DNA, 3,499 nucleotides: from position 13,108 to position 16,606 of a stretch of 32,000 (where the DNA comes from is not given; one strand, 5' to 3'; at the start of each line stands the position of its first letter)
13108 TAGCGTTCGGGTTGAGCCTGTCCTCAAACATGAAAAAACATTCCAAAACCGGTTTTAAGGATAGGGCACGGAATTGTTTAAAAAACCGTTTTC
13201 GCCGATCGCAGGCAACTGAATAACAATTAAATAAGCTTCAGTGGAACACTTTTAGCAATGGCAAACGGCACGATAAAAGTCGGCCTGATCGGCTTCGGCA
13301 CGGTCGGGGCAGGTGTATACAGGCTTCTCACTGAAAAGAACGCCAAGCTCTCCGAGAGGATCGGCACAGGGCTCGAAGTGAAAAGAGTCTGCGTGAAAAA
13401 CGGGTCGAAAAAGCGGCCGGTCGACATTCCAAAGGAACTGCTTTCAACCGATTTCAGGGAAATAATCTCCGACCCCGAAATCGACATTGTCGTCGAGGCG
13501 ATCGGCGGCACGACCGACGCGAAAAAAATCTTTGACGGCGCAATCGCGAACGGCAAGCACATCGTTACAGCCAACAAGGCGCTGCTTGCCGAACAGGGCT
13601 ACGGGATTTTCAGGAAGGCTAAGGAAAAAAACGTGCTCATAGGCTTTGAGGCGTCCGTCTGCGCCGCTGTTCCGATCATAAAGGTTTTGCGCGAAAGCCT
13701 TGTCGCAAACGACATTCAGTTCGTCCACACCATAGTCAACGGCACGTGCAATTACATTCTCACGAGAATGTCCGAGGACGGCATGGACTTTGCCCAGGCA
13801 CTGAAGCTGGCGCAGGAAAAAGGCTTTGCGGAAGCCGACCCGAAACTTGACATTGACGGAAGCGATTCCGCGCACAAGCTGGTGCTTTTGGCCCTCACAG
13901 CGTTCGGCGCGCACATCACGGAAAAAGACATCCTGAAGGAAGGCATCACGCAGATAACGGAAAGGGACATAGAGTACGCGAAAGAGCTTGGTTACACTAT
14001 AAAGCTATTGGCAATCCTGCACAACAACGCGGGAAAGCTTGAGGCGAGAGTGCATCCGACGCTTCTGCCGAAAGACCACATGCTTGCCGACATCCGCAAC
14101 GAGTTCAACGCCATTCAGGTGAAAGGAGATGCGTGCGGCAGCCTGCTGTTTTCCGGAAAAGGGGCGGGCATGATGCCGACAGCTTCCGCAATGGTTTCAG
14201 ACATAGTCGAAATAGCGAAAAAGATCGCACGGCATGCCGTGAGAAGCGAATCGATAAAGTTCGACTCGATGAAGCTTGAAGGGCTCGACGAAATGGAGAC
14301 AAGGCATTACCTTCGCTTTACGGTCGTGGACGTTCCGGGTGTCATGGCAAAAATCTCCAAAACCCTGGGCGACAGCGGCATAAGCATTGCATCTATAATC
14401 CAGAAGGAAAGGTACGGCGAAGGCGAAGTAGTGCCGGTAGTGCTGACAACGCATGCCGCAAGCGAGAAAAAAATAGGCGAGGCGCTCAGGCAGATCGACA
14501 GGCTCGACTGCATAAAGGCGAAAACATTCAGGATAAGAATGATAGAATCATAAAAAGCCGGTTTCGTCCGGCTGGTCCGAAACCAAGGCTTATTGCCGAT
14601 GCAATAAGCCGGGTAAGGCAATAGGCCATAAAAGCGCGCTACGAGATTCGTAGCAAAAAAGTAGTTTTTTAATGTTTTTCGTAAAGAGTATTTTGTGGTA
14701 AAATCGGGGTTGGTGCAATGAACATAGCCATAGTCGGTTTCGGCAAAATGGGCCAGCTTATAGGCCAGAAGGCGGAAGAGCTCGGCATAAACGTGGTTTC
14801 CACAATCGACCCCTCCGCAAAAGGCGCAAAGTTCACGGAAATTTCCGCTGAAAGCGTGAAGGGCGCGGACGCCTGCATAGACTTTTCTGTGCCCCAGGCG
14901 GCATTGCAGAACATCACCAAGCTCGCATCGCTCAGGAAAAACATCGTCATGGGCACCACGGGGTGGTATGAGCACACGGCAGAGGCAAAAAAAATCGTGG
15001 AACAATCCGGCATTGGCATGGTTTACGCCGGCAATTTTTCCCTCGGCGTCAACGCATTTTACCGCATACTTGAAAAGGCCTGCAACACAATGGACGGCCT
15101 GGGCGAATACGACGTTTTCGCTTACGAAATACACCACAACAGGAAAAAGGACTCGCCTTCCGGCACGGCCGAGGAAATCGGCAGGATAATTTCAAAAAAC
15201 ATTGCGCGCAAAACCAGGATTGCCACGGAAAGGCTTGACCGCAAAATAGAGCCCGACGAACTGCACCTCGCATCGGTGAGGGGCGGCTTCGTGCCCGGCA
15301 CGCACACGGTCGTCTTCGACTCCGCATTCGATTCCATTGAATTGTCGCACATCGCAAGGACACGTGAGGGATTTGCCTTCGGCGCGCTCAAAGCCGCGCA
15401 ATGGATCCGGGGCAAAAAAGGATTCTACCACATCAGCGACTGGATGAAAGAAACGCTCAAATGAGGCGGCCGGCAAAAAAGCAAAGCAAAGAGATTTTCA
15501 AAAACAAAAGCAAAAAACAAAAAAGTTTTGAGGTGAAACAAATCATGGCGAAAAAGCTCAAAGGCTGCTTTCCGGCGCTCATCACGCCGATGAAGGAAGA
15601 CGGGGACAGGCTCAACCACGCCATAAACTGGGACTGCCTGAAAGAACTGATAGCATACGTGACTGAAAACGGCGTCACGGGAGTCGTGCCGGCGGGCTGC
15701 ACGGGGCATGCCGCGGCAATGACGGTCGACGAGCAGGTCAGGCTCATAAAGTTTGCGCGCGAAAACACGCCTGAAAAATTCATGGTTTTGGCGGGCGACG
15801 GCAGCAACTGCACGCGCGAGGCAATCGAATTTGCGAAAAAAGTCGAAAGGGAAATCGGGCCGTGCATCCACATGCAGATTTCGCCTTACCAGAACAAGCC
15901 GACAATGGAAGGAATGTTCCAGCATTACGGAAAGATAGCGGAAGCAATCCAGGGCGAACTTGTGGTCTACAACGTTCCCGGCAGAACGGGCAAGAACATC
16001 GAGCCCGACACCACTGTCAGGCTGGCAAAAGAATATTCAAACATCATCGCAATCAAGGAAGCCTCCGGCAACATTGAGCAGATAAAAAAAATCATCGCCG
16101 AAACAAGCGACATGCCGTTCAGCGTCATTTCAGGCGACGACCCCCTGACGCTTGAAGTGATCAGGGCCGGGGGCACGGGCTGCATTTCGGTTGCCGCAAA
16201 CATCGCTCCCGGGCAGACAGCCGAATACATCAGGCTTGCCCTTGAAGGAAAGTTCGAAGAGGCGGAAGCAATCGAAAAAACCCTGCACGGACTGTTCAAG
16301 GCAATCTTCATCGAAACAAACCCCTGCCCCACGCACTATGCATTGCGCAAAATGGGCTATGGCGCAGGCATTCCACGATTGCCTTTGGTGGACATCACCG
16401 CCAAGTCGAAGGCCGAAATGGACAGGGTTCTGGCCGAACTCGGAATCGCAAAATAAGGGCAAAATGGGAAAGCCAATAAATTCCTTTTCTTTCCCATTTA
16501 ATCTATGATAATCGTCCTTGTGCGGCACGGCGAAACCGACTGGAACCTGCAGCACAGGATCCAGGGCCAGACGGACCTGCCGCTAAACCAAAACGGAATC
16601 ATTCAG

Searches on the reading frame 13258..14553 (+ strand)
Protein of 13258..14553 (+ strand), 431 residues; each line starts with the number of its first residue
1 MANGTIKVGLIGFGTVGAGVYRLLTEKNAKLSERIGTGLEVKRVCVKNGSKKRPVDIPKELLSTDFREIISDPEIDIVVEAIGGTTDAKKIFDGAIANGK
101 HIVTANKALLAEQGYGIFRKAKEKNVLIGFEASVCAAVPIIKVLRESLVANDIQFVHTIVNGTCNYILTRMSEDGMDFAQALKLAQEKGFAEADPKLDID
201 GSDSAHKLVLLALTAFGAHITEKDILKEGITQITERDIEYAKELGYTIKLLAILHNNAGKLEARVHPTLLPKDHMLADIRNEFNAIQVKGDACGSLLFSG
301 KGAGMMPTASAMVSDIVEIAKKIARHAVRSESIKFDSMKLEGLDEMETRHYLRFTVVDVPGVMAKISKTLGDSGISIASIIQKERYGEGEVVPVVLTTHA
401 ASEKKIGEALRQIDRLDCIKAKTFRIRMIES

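Call 11: search_protein_families(library=ncbifam, proteins=[window:13258-14553:+])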
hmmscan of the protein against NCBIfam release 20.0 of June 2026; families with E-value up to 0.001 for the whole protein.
window:13258-14553:+ (431 aa): 10 families
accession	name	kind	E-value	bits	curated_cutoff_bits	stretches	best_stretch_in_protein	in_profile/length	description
NF004976.0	PRK06349.1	subfamily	1.2e-153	512.3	205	1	5-429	4-427/430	homoserine dehydrogenase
NF004912.0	PRK06270.1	equivalog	4.7e-82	276.1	373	2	58-323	74-340/343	homoserine dehydrogenase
NF006235.0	PRK08374.1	equivalog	7.9e-54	183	451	1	65-324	82-333/336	homoserine dehydrogenase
NF005290.0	PRK06813.1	equivalog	4.3e-43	147.6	286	1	83-322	99-339/346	homoserine dehydrogenase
NF005002.0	PRK06392.1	equivalog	2.4e-34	118.8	296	1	5-320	3-325/329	homoserine dehydrogenase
NF006959.0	PRK09436.1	equivalog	1.3e-25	89.6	726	1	5-229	465-703/819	bifunctional aspartate kinase/homoserine dehydrogenase I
NF007003.0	PRK09466.1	subfamily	4.7e-19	68.3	582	1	70-322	536-809/810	bifunctional aspartate kinase/homoserine dehydrogenase II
NF006352.0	PRK08577.1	equivalog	2.9e-05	24.1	140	1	352-423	59-133/136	hypothetical protein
NF005656.0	PRK07431.1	equivalog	7.8e-05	21.4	657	1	308-413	400-504/587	aspartate kinase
TIGR01327.1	PGDH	equivalog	9.8e-05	21.3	454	1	343-419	445-520/525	phosphoglycerate dehydrogenase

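Call 61: find_homologous_proteins(query=window:13258-14553:+, max_evalue=1e-60)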
Query window:13258-14553:+ (431 aa): 7947 proteins with E <= 1e-60 among 8000 candidates; the best 120 are listed.
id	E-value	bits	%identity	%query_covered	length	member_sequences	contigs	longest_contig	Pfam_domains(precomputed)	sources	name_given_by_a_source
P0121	3.9e-275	930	100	100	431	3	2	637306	PF01842.32,PF00742.25,PF03447.23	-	-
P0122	4.6e-244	828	88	100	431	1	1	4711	PF01842.32,PF00742.25,PF03447.23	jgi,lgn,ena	-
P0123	1.6e-146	507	56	98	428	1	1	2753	PF01408.29,PF22629.3,PF01842.32,PF00742.25,PF03435.25,PF03447.23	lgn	-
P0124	2.3e-129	450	52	99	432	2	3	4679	PF22629.3,PF01842.32,PF00742.25,PF03447.23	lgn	-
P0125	2.0e-128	447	51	99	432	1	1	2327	PF22629.3,PF01842.32,PF00742.25,PF03447.23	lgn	-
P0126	9.4e-128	445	51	99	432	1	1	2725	PF22629.3,PF01842.32,PF00742.25,PF03447.23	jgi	jgi:homoserine dehydrogenase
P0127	1.5e-127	444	52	99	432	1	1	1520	PF01842.32,PF00742.25,PF03447.23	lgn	-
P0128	1.7e-127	444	52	98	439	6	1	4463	PF01842.32,PF00742.25,PF03447.23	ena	-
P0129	2.6e-127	444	51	99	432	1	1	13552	PF01842.32,PF00742.25,PF03447.23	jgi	jgi:homoserine dehydrogenase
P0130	3.2e-127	443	51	99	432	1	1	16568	PF01842.32,PF00742.25,PF03447.23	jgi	jgi:homoserine dehydrogenase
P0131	5.5e-127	443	51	98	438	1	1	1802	PF01842.32,PF00742.25,PF03447.23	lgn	-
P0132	5.6e-127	442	51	98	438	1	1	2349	PF01842.32,PF00742.25,PF03447.23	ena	-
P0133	1.3e-126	441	52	99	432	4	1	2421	PF01842.32,PF00742.25,PF03447.23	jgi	jgi:homoserine dehydrogenase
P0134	1.4e-126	441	52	99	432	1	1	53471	PF22629.3,PF01842.32,PF00742.25,PF03447.23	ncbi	ncbi:MAG: homoserine dehydrogenase [Candidatus Methylomirabilales bacterium]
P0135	2.0e-126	441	52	99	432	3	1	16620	PF01842.32,PF00742.25,PF03447.23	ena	-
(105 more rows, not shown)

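Call 62: find_encoding_contigs(protein=P0122, flank=10000, max_places=4)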
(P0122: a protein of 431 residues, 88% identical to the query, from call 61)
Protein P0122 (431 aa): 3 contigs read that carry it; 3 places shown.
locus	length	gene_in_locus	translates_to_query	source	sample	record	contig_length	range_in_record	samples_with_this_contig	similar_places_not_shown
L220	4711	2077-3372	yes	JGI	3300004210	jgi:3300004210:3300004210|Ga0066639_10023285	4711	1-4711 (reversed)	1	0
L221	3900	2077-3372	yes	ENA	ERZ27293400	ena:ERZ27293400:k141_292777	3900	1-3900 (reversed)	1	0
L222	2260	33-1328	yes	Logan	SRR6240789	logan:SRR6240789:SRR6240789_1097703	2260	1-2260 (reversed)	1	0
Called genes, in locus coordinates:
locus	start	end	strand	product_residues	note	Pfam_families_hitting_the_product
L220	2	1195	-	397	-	PF00155:Aminotran_1_2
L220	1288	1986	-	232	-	-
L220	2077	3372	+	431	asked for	PF03447:NAD_binding_3, PF00742:Homoserine_dh, PF01842:ACT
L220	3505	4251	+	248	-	PF01113:DapB_N, PF05173:DapB_C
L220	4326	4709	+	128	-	?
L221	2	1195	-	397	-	PF00155:Aminotran_1_2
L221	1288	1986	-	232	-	-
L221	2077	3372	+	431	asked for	PF03447:NAD_binding_3, PF00742:Homoserine_dh, PF01842:ACT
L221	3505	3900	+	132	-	?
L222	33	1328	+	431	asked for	PF03447:NAD_binding_3, PF00742:Homoserine_dh, PF01842:ACT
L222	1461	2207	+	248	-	PF01113:DapB_N, PF05173:DapB_C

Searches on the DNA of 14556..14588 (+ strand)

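Call 57: build_rna_model(alignment_id=A1, structure=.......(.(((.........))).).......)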
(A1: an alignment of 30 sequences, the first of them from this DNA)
Model R1 built from alignment A1 (30 sequences, 33 columns); structure: as given.
model positions 32; base pairs 4; branch points 0; effective number of sequences 30; information 1.189 bits per position. Calibrated on 0.2 Mb of random sequence (short: E-values are rough).
structure used (alignment columns):
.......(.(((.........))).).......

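Call 58: search_with_rna_model(model_id=R1, sources=[window, L078, L085, L090, L109, L110, L116, L118, L126, L127, L137, L152, L195, L197, L198, L199, L202, L203, L204, L205, L207, L212, L213, L214, L215, L217, L218, L219], max_evalue=5)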
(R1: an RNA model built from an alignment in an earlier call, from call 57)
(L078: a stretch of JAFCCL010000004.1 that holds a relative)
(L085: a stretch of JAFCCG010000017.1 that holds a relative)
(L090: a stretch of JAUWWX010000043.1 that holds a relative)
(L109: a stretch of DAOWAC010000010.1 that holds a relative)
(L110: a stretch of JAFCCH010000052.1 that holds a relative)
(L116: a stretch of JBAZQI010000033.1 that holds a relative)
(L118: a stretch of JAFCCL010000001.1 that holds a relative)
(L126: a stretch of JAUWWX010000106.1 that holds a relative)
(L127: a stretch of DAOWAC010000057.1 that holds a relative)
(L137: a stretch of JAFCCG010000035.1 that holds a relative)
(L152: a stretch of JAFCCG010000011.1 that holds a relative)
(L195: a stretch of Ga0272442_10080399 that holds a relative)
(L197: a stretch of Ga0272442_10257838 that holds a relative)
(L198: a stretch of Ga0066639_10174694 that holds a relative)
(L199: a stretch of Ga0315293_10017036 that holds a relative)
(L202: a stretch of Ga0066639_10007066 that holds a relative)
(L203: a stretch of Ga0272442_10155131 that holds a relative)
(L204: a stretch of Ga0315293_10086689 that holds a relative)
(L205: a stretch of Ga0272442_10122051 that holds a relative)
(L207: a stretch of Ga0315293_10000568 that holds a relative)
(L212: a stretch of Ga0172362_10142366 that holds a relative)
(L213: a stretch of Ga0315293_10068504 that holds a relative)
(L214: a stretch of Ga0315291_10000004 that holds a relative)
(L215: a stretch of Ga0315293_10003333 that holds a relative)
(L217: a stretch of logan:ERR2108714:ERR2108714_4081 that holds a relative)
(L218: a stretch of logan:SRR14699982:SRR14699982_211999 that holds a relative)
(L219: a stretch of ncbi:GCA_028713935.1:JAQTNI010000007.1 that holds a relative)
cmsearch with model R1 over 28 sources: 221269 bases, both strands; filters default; matches with E-value up to 5: 35.
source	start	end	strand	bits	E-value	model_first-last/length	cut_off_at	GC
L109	6193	6224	+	50.6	1.6e-10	1-32/32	no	0.66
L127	834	865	+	49.9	2.3e-10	1-32/32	no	0.69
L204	1599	1630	-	49.9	2.3e-10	1-32/32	no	0.69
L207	1979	2010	-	48.6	5.3e-10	1-32/32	no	0.69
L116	2430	2461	-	47.6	9.8e-10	1-32/32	no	0.75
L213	764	795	-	47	1.4e-09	1-32/32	no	0.69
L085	6576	6607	+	47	1.4e-09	1-32/32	no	0.66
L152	3576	3607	-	47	1.4e-09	1-32/32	no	0.66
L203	690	721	-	46.9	1.5e-09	1-32/32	no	0.72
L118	1917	1948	-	46.6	1.8e-09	1-32/32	no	0.72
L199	5927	5958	+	46.3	2.1e-09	1-32/32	no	0.69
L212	1685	1716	+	46.2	2.2e-09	1-32/32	no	0.75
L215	6536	6567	-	46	2.6e-09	1-32/32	no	0.69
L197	453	484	+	45.4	3.7e-09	1-32/32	no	0.78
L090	5205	5236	+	45.3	3.9e-09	1-32/32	no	0.72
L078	1004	1035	-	44.9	5e-09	1-32/32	no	0.69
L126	2428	2459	+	44.1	8.1e-09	1-32/32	no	0.75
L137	5152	5183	-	44.1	8.2e-09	1-32/32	no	0.72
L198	692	723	+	43.1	1.5e-08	1-32/32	no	0.72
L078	934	965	-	43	1.5e-08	1-32/32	no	0.66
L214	1591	1622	-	42.9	1.6e-08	1-32/32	no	0.62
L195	671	702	+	42.8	1.8e-08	1-32/32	no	0.72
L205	1676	1707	+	42.7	1.9e-08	1-32/32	no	0.69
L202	4975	5006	+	42.7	1.9e-08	1-32/32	no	0.75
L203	757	788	-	40.8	6.1e-08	1-32/32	no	0.75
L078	3653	3684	-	38.7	2.1e-07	1-32/32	no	0.72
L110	4613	4644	-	37.2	5.4e-07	1-32/32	no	0.59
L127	907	938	+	36.6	7.6e-07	1-32/32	no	0.56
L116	127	158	+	36.6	7.8e-07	1-32/32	no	0.72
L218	7163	7194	-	32.8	7.9e-06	1-32/32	no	0.66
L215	4875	4906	+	25.3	0.00073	1-32/32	no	0.72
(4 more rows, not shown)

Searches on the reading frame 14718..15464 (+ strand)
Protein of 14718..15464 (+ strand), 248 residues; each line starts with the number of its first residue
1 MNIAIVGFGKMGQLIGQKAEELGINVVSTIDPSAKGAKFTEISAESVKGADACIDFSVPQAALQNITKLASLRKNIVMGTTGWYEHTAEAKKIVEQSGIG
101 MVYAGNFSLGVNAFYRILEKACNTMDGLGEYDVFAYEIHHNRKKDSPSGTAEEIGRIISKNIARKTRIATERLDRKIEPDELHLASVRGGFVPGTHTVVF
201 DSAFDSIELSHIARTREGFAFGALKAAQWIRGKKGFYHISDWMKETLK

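Call 11: search_protein_families(library=ncbifam, proteins=[window:14718-15464:+])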
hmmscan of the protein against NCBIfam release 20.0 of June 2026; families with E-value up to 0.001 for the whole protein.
window:14718-15464:+ (248 aa): 2 families
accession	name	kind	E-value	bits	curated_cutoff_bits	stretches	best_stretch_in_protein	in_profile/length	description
TIGR00036.1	dapB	equivalog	2.1e-44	152.1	122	1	9-242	11-268/270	4-hydroxy-tetrahydrodipicolinate reductase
TIGR02130.1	dapB_plant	equivalog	1.5e-07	30.8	294.55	1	14-159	37-177/275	dihydrodipicolinate reductase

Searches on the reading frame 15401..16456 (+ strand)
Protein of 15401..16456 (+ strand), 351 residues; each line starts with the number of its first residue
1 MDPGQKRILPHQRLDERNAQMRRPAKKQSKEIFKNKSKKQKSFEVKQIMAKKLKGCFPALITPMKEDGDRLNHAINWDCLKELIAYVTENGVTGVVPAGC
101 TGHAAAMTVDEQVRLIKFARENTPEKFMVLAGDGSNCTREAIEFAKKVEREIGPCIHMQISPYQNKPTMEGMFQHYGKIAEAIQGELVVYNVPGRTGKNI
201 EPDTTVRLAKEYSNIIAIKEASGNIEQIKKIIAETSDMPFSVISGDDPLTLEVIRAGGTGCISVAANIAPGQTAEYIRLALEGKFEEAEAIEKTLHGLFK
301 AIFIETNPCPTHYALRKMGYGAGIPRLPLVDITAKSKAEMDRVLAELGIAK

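Call 11: search_protein_families(library=ncbifam, proteins=[window:15401-16456:+])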
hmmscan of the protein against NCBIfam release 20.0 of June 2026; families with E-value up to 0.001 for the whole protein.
window:15401-16456:+ (351 aa): 7 families
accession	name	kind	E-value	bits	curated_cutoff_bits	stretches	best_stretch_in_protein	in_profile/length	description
TIGR00674.1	dapA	equivalog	1.2e-81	273.7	206.15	1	57-346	3-285/286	4-hydroxy-tetrahydrodipicolinate synthase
TIGR02313.1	HpaI-NOT-DapA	exception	1.6e-49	168.3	396.7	1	53-348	1-290/294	2,4-dihydroxyhept-2-ene-1,7-dioic acid aldolase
NF003164.0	PRK04147.1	equivalog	4.1e-31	108.4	281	1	51-346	2-289/294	N-acetylneuraminate lyase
TIGR00683.1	nanA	equivalog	7.7e-23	81.2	382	1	53-305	1-245/293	N-acetylneuraminate lyase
NF002958.0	PRK03620.1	subfamily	1.6e-21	76.4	278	1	61-237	19-184/307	5-dehydro-4-deoxyglucarate dehydratase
TIGR03249.1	KdgD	equivalog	2.5e-19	69.5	373.95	1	55-237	11-183/299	5-dehydro-4-deoxyglucarate dehydratase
NF040954.1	Arch_KDGaldase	equivalog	2.7e-18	66.3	390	1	60-343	7-277/288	bifunctional 2-dehydro-3-deoxy-phosphogluconate/2-dehydro-3-deoxy-6-phosphogalactonate aldolase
